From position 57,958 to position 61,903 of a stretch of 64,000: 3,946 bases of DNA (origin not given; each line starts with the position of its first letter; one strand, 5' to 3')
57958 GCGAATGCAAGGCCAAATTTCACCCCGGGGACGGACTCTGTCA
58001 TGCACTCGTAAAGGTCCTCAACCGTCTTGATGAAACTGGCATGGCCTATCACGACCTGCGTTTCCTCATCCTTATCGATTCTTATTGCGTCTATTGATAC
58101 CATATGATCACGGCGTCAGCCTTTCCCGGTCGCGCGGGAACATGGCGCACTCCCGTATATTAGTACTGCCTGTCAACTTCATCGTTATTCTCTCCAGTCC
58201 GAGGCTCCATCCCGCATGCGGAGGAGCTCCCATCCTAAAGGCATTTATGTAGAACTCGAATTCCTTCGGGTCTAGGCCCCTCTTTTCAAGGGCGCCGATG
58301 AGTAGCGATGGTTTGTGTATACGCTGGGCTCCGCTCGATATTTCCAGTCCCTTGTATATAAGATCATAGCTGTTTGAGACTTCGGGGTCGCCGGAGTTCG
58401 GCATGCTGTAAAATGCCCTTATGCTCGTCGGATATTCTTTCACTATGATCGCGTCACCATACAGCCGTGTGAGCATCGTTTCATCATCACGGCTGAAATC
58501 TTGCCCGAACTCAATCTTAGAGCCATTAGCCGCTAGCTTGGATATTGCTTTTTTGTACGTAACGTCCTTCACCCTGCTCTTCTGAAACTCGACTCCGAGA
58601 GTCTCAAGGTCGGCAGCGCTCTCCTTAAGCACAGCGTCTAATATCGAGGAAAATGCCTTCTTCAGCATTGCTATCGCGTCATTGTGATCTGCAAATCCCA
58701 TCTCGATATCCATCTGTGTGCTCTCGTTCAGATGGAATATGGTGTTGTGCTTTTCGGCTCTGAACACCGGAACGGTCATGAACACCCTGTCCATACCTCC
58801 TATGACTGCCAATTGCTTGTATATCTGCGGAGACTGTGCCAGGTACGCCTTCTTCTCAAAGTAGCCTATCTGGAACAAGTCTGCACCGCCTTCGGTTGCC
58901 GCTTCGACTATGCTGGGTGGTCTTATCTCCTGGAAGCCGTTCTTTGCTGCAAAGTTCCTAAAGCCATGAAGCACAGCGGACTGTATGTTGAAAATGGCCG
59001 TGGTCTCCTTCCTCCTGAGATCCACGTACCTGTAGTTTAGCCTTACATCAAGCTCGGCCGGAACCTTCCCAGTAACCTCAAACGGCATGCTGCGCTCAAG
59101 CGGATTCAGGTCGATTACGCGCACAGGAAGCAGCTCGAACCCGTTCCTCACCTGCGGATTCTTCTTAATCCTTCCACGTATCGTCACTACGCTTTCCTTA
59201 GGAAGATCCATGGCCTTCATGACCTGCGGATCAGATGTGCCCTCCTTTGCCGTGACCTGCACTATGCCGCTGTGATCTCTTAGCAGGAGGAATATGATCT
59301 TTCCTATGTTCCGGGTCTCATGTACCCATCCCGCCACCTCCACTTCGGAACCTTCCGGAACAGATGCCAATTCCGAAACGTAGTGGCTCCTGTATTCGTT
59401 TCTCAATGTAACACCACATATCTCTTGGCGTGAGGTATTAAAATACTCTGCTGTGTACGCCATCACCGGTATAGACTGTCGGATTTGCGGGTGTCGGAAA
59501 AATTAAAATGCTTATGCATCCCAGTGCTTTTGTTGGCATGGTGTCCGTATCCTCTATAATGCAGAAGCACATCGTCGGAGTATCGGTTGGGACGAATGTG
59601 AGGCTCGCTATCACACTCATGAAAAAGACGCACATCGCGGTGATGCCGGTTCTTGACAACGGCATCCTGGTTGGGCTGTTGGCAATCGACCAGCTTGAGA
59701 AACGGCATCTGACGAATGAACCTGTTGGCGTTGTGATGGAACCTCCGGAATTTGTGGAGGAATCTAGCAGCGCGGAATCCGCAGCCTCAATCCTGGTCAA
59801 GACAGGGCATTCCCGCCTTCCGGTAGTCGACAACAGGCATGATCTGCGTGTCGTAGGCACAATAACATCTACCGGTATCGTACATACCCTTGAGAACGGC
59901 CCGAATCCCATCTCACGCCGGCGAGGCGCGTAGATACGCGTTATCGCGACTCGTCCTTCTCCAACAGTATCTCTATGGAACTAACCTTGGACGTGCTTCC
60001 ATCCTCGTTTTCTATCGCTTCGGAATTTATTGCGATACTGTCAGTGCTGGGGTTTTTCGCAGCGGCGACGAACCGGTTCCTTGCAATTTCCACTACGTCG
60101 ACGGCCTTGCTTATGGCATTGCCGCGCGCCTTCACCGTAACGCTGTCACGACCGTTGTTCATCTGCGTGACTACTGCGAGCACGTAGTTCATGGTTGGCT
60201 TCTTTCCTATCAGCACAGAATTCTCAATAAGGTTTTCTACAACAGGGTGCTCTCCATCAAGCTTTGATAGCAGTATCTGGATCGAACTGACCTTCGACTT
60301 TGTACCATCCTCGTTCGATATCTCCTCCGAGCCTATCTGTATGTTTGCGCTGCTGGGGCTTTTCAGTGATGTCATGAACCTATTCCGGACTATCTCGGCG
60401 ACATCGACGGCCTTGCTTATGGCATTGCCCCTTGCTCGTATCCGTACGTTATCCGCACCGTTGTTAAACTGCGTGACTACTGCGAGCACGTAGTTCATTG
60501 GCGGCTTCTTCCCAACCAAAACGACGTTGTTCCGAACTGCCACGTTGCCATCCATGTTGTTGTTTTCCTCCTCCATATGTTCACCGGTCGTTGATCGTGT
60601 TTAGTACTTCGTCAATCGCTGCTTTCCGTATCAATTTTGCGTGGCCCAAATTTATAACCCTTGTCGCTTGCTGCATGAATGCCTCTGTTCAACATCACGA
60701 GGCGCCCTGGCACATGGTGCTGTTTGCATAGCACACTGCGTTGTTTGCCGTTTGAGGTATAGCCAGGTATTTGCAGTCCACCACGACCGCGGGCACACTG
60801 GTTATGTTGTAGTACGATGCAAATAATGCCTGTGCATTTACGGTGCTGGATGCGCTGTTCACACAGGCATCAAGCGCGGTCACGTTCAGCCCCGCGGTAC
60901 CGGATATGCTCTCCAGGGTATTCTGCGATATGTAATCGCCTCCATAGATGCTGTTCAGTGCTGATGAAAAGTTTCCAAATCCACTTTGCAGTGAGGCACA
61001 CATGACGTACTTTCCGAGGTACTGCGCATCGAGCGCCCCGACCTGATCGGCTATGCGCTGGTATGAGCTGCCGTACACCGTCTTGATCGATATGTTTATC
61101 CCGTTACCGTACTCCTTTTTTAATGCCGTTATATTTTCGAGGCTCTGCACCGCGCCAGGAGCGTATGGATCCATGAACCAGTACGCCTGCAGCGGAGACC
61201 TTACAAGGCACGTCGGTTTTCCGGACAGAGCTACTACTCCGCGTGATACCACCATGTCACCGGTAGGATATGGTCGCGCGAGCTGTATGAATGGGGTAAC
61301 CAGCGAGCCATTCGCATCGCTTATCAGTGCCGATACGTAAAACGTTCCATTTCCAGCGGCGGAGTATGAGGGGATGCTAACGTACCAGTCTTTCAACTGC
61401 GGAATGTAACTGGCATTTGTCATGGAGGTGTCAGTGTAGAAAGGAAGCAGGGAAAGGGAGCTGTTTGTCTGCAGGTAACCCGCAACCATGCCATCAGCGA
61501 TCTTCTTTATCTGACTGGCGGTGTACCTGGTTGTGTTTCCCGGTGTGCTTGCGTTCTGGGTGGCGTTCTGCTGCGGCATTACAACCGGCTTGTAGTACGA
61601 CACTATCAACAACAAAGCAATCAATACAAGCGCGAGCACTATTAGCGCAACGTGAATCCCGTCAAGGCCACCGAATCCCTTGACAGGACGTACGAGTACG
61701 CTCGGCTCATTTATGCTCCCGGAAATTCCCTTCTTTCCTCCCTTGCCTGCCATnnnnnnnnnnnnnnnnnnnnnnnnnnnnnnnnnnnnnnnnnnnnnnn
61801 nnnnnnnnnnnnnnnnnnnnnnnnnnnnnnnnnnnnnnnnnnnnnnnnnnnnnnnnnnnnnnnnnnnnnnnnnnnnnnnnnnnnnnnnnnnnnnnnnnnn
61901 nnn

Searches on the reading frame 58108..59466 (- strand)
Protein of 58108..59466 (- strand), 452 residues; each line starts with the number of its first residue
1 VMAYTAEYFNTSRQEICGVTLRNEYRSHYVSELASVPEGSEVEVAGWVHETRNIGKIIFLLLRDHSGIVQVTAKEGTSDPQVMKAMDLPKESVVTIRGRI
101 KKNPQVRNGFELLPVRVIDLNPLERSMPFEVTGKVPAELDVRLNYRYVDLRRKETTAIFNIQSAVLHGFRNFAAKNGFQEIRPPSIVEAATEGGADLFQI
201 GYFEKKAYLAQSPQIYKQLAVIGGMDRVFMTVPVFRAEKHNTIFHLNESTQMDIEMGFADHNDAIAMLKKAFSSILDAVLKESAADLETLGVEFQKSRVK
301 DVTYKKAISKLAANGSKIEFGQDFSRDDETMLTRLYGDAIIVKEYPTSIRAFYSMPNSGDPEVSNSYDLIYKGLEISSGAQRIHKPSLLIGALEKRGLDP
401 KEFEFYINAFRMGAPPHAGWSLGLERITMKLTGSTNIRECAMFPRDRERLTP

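Call 26: find_homologous_proteins(query=window:58108-59466:-, max_evalue=1e-50)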
Query window:58108-59466:- (452 aa): 4188 proteins with E <= 1e-50 among 8000 candidates; the best 120 are listed.
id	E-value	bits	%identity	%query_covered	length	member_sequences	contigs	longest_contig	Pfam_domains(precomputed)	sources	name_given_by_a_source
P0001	3.0e-228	776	75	100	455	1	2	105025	PF01336.32,PF00152.26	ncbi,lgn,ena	-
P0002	5.5e-208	709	71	95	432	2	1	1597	PF01336.32,PF00152.26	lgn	-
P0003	3.4e-205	700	70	96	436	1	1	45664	PF01336.32,PF00152.26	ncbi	-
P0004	5.4e-204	696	69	96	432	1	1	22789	PF01336.32,PF00152.26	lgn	-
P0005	1.6e-200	684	71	92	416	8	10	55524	PF01336.32,PF00152.26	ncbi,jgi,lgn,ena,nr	ncbi:MAG: aspartate--tRNA(Asn) ligase [Candidatus Marsarchaeota archaeon]|jgi:aspartyl-tRNA syntheta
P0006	4.1e-197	673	65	96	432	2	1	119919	PF01336.32,PF00152.26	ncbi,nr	ncbi:MAG: aspartate--tRNA(Asn) ligase [Candidatus Micrarchaeota archaeon]|nr:aspartate--tRNA(Asn) li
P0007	1.9e-196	671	65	97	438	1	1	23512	PF01336.32,PF00152.26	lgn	-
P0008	2.1e-196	671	65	95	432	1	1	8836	PF01336.32,PF00152.26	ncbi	-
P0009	1.1e-195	668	70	92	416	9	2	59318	PF01336.32,PF00152.26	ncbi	-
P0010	1.6e-195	668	67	95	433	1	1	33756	PF01336.32,PF00152.26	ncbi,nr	ncbi:MAG: aspartate--tRNA(Asn) ligase [Candidatus Micrarchaeota archaeon]|nr:aspartate--tRNA(Asn) li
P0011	1.7e-195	668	65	97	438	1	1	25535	PF01336.32,PF00152.26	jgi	jgi:nondiscriminating aspartyl-tRNA synthetase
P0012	4.7e-195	666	64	98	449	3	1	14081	PF01336.32,PF00152.26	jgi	jgi:aspartyl-tRNA synthetase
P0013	6.5e-194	663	67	92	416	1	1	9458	PF01336.32,PF00152.26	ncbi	-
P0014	9.3e-194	662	66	95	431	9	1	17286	PF01336.32,PF00152.26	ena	-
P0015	1.0e-193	662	66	95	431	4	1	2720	PF01336.32,PF00152.26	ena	-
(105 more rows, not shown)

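Call 27: find_encoding_contigs(protein=P0001, flank=6000, max_places=2)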
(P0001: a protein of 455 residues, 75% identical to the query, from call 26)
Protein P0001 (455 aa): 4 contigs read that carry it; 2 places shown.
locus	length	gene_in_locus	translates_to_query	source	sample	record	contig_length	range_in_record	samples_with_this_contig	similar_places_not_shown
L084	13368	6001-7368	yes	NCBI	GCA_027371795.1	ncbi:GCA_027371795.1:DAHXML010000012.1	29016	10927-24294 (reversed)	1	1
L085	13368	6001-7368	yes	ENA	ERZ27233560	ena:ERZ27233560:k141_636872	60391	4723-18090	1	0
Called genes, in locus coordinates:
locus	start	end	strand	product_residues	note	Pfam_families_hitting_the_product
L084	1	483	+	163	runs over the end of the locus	PF00583:Acetyltransf_1 (weak)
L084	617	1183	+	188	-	-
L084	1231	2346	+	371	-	PF04389:Peptidase_M28 (weak), PF05343:Peptidase_M42 (faint), PF01546:Peptidase_M20, PF07687:M20_dimer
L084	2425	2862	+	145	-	-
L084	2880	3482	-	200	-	PF24367:DUF7523, PF13840:ACT_7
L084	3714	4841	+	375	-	-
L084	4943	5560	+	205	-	PF01918:Alba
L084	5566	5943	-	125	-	PF00571:CBS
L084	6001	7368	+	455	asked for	PF01336:tRNA_anti-codon, PF00152:tRNA-synt_2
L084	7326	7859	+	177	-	PF04008:Adenosine_kin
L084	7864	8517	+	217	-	PF00730:HhH-GPD, PF00633:HHH (weak)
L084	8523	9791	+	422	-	PF27218:MJ0043_C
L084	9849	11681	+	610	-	PF05362:Lon_C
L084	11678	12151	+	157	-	PF11969:DcpS_C, PF02744:GalP_UDP_tr_C (weak), PF01230:HIT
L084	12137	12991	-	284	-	PF01040:UbiA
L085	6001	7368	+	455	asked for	PF01336:tRNA_anti-codon, PF00152:tRNA-synt_2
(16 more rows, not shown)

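Call 28: find_encoding_contigs(protein=P0003, flank=6000, max_places=2)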
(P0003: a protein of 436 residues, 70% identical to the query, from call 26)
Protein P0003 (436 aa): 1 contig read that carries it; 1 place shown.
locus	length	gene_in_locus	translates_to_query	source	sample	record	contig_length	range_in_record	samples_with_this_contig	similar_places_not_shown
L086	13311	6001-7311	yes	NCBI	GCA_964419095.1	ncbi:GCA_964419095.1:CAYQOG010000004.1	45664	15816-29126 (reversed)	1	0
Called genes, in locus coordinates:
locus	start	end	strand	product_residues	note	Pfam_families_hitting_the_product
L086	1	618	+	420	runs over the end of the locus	PF00764:Arginosuc_synth, PF20979:Arginosuc_syn_C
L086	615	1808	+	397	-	PF00206:Lyase_1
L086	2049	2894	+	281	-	PF02274:ADI (weak)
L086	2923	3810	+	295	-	-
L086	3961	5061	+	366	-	-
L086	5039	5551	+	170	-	PF04312:DUF460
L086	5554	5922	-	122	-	PF00571:CBS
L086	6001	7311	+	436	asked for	PF01336:tRNA_anti-codon, PF00152:tRNA-synt_2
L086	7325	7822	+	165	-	PF04008:Adenosine_kin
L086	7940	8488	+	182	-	PF00730:HhH-GPD, PF00633:HHH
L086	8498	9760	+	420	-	PF27218:MJ0043_C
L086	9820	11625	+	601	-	PF05362:Lon_C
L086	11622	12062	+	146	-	PF11969:DcpS_C, PF01230:HIT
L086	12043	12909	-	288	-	PF01040:UbiA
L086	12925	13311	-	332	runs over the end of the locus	-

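Call 29: find_encoding_contigs(protein=P0006, flank=6000, max_places=2)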
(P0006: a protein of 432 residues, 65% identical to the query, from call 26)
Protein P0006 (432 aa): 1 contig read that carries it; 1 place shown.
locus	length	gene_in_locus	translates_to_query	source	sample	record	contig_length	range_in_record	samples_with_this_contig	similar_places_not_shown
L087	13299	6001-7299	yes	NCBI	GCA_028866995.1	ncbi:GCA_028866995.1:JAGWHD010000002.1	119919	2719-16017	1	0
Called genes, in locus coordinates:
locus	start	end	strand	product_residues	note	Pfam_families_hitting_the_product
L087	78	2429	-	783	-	PF00133:tRNA-synt_1, PF09334:tRNA-synt_1g, PF13603:tRNA-synt_1_2 (weak), PF08264:Anticodon_1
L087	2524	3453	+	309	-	PF00005:ABC_tran, PF13175:AAA_15 (faint), PF13304:AAA_21 (faint)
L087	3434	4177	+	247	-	PF01061:ABC2_membrane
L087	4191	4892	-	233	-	-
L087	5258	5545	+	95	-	PF01918:Alba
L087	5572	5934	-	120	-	PF00571:CBS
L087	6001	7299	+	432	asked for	PF01336:tRNA_anti-codon, PF00152:tRNA-synt_2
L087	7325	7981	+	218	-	PF00730:HhH-GPD, PF00633:HHH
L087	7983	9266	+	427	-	PF27218:MJ0043_C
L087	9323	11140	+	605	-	PF05362:Lon_C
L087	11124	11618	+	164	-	PF11969:DcpS_C, PF01230:HIT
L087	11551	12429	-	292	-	PF01040:UbiA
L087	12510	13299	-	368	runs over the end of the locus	PF05317:Thermopsin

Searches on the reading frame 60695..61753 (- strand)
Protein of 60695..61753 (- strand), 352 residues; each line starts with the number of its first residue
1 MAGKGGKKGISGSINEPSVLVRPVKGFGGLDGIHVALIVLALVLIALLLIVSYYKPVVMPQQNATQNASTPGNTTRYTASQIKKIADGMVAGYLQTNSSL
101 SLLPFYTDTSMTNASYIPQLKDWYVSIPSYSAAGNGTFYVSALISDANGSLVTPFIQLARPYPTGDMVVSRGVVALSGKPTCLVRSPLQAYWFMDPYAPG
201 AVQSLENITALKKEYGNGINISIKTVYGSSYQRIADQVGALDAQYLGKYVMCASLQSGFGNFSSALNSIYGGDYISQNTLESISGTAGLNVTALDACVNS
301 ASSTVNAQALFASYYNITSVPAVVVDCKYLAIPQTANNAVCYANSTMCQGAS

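Call 38: find_homologous_proteins(query=window:60695-61753:-, max_evalue=1e-10)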
Query window:60695-61753:- (352 aa): 64 proteins with E <= 1e-10 among 4374 candidates.
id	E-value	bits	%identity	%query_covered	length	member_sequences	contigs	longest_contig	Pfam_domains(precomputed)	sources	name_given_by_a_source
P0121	3.3e-224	761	100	100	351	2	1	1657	-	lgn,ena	-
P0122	5.3e-126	438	58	99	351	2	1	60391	-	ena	-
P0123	2.1e-119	417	56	99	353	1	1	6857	-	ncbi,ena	-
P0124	9.1e-119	414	55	99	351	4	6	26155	-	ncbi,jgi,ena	jgi:hypothetical protein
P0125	1.0e-114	401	53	99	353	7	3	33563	-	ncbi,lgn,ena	-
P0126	1.5e-105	371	52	95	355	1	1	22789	-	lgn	-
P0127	6.4e-101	356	50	99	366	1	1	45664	-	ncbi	-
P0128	9.3e-100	352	49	99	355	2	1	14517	-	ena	-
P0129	3.3e-99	350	48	99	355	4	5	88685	-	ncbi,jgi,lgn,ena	jgi:hypothetical protein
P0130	6.3e-98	346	53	85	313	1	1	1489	-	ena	-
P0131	8.1e-98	346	49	96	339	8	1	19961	-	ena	-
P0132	3.4e-95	337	47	94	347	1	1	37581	-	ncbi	ncbi:MAG: hypothetical protein ACP5T4_00840 [Candidatus Micrarchaeia archaeon]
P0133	8.7e-94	332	46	96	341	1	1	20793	-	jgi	jgi:hypothetical protein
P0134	9.0e-91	322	46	95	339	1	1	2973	-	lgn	-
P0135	2.1e-87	311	43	95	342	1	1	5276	-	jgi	jgi:hypothetical protein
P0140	4.8e-84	300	44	97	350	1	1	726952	-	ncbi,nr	ncbi:MAG: hypothetical protein KGH69_03840 [Candidatus Micrarchaeota archaeon]|nr:hypothetical prote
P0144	4.9e-83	297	45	95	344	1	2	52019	-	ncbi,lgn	ncbi:MAG: DsbA family protein [Candidatus Micrarchaeales archaeon]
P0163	2.4e-78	282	44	95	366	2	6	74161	-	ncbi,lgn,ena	-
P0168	5.1e-76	274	41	96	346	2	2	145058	-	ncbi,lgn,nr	ncbi:MAG: hypothetical protein M1569_03465 [Candidatus Marsarchaeota archaeon]|nr:hypothetical prote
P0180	1.1e-53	201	33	97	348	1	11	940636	-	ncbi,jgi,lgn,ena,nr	ncbi:MAG: hypothetical protein M1360_01070 [Candidatus Marsarchaeota archaeon]|jgi:flagellar biosynt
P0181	1.4e-51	194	33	93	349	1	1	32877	-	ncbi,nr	ncbi:MAG: hypothetical protein KGH98_03235 [Candidatus Micrarchaeota archaeon]|nr:hypothetical prote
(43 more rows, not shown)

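Call 39: find_encoding_contigs(protein=P0124, flank=3000, max_places=1)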
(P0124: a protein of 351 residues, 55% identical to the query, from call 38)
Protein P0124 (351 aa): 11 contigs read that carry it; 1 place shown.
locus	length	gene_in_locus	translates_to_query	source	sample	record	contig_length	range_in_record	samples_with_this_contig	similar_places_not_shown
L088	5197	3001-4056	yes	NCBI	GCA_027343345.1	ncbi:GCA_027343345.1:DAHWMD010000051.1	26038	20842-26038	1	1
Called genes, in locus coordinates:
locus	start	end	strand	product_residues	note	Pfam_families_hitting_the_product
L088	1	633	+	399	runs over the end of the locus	PF00206:Lyase_1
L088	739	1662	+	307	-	PF02536:mTERF (faint), PF11212:DUF2999 (faint)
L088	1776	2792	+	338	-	-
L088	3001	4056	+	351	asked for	-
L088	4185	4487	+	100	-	PF01918:Alba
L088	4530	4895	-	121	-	PF00571:CBS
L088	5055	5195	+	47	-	?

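Call 40: find_encoding_contigs(protein=P0129, flank=3000, max_places=1)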
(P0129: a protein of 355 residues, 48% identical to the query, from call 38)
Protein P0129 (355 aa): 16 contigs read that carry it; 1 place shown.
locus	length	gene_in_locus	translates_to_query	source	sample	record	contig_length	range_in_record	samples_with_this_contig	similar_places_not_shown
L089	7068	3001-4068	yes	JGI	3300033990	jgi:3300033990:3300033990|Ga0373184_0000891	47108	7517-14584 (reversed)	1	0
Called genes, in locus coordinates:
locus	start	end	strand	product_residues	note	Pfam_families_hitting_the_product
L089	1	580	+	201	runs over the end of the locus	-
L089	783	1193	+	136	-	-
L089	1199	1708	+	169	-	-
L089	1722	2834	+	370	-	PF04389:Peptidase_M28, PF01546:Peptidase_M20, PF05343:Peptidase_M42 (weak), PF07687:M20_dimer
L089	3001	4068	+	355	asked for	-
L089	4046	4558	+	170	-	PF04312:DUF460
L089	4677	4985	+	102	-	PF01918:Alba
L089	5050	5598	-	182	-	PF00571:CBS (weak)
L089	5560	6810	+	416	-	PF01336:tRNA_anti-codon, PF00152:tRNA-synt_2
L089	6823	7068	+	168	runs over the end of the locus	PF04008:Adenosine_kin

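Call 41: find_encoding_contigs(protein=P0140, flank=3000, max_places=1)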
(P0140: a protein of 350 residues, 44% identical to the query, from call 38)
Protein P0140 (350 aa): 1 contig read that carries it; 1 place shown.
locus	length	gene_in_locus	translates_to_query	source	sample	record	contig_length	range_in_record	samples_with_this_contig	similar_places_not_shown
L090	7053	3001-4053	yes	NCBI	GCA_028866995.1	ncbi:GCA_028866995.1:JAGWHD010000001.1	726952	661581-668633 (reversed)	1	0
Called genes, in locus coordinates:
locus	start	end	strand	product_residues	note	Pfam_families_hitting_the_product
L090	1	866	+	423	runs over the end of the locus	PF00764:Arginosuc_synth, PF20979:Arginosuc_syn_C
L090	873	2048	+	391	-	PF00206:Lyase_1, PF14698:ASL_C2 (faint)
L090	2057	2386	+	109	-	-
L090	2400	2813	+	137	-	PF00583:Acetyltransf_1, PF13673:Acetyltransf_10, PF13508:Acetyltransf_7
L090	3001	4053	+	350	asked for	-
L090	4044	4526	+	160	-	PF04312:DUF460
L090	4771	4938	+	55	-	PF07754:Ribosomal_aS21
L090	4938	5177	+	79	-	PF00736:EF1_GNE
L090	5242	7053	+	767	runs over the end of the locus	PF02463:SMC_N, PF13175:AAA_15 (weak), PF13476:AAA_23, PF13555:AAA_29, PF04423:Rad50_zn_hook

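Call 42: find_encoding_contigs(protein=P0144, flank=3000, max_places=1)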
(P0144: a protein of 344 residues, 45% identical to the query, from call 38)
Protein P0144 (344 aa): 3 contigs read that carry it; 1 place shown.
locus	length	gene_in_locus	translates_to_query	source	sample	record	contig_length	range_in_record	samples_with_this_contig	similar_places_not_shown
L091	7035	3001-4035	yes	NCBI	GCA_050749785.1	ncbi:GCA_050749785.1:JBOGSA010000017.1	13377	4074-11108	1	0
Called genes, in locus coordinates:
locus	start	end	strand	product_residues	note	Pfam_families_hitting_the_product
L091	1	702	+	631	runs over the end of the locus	PF03485:Arg_tRNA_synt_N, PF00750:tRNA-synt_1d, PF05746:DALR_1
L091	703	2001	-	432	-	PF00275:EPSP_synthase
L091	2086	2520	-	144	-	-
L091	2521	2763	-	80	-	-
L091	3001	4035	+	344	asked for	-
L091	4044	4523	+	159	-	PF04312:DUF460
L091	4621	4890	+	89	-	PF01918:Alba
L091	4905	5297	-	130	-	PF00571:CBS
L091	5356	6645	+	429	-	PF01336:tRNA_anti-codon, PF00152:tRNA-synt_2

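Call 43: find_encoding_contigs(protein=P0168, flank=3000, max_places=1)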
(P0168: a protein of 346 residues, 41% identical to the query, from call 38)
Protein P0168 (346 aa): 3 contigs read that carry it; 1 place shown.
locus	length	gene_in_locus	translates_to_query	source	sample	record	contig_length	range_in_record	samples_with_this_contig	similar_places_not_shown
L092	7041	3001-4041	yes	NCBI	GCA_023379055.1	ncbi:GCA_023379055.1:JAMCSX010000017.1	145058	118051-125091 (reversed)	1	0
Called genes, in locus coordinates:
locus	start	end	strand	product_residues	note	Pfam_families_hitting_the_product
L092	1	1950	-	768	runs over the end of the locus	PF02463:SMC_N, PF13304:AAA_21 (faint), PF13476:AAA_23, PF13555:AAA_29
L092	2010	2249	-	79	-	PF00736:EF1_GNE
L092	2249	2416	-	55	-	PF07754:Ribosomal_aS21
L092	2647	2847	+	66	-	-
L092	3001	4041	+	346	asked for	-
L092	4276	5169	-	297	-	PF19420:DDAH_eukar (weak), PF02274:ADI (weak)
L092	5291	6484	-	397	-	PF00206:Lyase_1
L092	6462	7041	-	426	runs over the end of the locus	PF00764:Arginosuc_synth, PF20979:Arginosuc_syn_C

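Call 44: find_encoding_contigs(protein=P0180, flank=3000, max_places=1)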
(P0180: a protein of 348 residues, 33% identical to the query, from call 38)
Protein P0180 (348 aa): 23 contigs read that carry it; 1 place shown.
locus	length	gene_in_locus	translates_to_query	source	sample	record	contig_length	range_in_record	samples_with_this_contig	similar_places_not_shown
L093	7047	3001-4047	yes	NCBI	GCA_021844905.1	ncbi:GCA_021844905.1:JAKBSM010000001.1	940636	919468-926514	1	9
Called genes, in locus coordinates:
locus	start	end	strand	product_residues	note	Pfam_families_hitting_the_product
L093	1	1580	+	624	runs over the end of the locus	PF03485:Arg_tRNA_synt_N, PF00750:tRNA-synt_1d, PF05746:DALR_1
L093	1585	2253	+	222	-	PF03009:GDPD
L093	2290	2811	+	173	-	PF01931:NTPase_I-T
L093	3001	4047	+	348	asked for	-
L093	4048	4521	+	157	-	PF04312:DUF460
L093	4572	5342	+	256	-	-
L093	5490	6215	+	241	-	PF01209:Ubie_methyltran (weak), PF13649:Methyltransf_25, PF08241:Methyltransf_11 (weak)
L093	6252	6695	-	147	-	PF01451:LMWPc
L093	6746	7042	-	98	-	-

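Call 55: search_protein_families(library=pfam, proteins=[window:60695-61753:-], max_evalue=0.001)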
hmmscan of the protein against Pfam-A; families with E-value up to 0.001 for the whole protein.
window:60695-61753:- (352 aa): 0 families

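Call 65: find_encoding_contigs(protein=P0181, flank=1500, max_places=1)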
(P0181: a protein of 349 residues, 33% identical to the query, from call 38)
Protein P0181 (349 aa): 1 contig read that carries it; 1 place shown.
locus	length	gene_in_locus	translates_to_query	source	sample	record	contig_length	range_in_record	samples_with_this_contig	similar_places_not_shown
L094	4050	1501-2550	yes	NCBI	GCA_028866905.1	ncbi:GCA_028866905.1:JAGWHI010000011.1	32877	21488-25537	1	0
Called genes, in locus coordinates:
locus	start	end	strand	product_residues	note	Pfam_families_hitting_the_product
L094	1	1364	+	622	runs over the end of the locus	PF03485:Arg_tRNA_synt_N, PF00750:tRNA-synt_1d, PF05746:DALR_1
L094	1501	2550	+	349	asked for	-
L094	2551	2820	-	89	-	PF12773:DZR (weak), PF13248:Zn_ribbon_3 (weak), PF13240:Zn_Ribbon_1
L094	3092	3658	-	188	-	PF14470:bPH_3, PF13240:Zn_Ribbon_1 (weak)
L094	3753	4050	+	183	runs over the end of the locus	-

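Call 66: find_encoding_contigs(protein=P0163, flank=1500, max_places=1)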
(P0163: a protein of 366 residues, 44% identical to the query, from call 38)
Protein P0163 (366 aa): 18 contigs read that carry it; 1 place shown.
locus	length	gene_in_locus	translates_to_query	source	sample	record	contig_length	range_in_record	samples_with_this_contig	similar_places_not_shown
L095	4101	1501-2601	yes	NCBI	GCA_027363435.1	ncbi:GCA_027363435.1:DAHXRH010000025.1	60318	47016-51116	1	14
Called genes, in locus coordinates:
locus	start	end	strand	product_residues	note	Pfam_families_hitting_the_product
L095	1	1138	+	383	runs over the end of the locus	-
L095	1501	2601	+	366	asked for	-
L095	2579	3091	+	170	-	PF04312:DUF460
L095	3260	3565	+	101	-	PF01918:Alba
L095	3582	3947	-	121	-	PF00571:CBS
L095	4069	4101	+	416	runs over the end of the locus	PF01336:tRNA_anti-codon, PF00152:tRNA-synt_2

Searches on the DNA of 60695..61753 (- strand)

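Call 70: search_rna_families(source=L094, start=1300, end=1600, threshold=gathering)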
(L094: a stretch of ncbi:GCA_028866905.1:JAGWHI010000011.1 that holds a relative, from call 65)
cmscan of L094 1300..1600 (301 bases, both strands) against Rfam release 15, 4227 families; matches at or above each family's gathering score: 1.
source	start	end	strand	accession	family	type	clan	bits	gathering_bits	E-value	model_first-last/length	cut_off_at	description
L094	1414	1488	+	RF00005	tRNA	Gene; tRNA;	CL00001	61.9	29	2.6e-13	1-71/71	no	tRNA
